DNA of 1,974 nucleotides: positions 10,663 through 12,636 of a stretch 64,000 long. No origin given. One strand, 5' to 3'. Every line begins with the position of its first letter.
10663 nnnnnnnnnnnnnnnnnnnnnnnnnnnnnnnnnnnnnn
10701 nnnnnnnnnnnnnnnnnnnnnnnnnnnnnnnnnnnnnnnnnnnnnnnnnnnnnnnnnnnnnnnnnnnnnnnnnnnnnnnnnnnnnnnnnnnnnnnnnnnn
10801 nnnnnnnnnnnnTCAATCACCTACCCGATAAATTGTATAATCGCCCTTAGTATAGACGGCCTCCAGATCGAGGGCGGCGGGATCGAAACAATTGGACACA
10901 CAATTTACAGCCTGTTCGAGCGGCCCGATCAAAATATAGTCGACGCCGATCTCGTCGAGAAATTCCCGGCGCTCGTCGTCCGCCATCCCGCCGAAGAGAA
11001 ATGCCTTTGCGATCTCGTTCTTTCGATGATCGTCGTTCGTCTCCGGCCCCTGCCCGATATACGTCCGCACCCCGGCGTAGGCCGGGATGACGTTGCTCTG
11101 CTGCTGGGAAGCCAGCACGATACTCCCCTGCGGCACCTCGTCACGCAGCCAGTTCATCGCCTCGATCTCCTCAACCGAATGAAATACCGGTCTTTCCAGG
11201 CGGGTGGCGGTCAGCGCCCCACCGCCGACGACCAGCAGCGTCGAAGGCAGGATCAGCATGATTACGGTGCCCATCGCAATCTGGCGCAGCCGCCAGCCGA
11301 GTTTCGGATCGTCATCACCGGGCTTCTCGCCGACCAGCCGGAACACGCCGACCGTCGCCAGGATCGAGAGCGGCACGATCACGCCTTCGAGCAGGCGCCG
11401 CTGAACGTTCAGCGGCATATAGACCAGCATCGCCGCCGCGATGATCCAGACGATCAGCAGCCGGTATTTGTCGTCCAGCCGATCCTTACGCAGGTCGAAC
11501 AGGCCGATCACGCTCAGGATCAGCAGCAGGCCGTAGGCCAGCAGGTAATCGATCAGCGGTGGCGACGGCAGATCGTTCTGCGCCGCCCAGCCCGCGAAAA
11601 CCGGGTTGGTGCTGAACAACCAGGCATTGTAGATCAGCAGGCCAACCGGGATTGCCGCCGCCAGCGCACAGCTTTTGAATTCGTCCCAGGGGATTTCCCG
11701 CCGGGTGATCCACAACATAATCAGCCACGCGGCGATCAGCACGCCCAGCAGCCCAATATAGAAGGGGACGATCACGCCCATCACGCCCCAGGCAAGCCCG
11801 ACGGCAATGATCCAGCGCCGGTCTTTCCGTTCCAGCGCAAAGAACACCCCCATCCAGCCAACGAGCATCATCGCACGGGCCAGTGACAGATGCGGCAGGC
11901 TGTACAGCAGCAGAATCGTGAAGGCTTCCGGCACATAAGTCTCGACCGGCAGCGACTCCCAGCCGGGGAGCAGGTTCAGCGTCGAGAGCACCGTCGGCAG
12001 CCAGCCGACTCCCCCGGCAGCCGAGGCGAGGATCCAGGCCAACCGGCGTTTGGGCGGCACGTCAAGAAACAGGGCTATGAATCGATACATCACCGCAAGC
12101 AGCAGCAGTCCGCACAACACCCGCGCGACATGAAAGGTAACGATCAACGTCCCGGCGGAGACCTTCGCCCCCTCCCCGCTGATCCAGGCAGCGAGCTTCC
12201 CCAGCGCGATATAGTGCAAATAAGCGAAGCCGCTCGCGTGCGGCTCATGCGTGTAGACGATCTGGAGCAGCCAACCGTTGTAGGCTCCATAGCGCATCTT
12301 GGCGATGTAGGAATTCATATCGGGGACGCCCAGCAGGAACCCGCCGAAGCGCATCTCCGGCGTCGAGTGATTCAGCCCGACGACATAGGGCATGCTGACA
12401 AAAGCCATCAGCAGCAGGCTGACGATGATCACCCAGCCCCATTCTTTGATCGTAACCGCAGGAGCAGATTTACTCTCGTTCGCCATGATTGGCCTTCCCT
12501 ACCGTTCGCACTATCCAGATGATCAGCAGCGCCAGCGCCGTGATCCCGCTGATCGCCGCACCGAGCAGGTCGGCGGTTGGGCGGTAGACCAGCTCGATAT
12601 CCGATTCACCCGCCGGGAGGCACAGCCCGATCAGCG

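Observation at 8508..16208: Four-gene overlapping operon that looks like a tandem duplication of a two-gene module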

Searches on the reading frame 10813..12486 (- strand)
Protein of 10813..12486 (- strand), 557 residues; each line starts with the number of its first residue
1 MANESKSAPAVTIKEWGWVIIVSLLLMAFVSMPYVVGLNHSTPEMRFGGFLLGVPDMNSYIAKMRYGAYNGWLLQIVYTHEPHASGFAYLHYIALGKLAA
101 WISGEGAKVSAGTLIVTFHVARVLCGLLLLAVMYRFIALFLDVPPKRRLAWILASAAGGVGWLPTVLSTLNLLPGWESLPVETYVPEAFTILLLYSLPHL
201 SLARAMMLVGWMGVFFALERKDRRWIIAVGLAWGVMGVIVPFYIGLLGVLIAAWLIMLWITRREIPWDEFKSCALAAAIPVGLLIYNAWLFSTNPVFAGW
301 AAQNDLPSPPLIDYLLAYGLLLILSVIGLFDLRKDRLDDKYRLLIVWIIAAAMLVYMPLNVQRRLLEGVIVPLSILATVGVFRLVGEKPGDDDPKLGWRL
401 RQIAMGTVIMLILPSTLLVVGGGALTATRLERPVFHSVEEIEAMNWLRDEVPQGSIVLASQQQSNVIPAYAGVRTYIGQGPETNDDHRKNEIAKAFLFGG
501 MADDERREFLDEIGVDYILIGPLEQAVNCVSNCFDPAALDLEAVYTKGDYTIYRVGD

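Call 3: search_protein_families(library=pfam, proteins=[window:10813-12486:-], max_evalue=1)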
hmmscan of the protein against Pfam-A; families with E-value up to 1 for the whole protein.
window:10813-12486:- (557 aa): 0 families

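Call 4: search_protein_families(library=ncbifam, proteins=[window:10813-12486:-], max_evalue=1)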
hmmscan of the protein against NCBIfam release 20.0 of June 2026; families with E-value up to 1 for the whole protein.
window:10813-12486:- (557 aa): 1 family
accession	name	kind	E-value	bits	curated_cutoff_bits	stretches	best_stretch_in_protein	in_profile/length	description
TIGR03662.1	Chlor_Arch_YYY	subfamily_domain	1.2e-08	34.1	300.25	1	437-555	596-726/727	chlor_Arch_YYY domain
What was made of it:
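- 10813..12486 (-): B2: 557-aa paralogue of B1, same GT-C family, keeps the putative catalytic set. The C-terminal domain weakly matches TIGR03662 Chlor_Arch_YYY (E 1.2e-8, far below cutoff; call 4).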
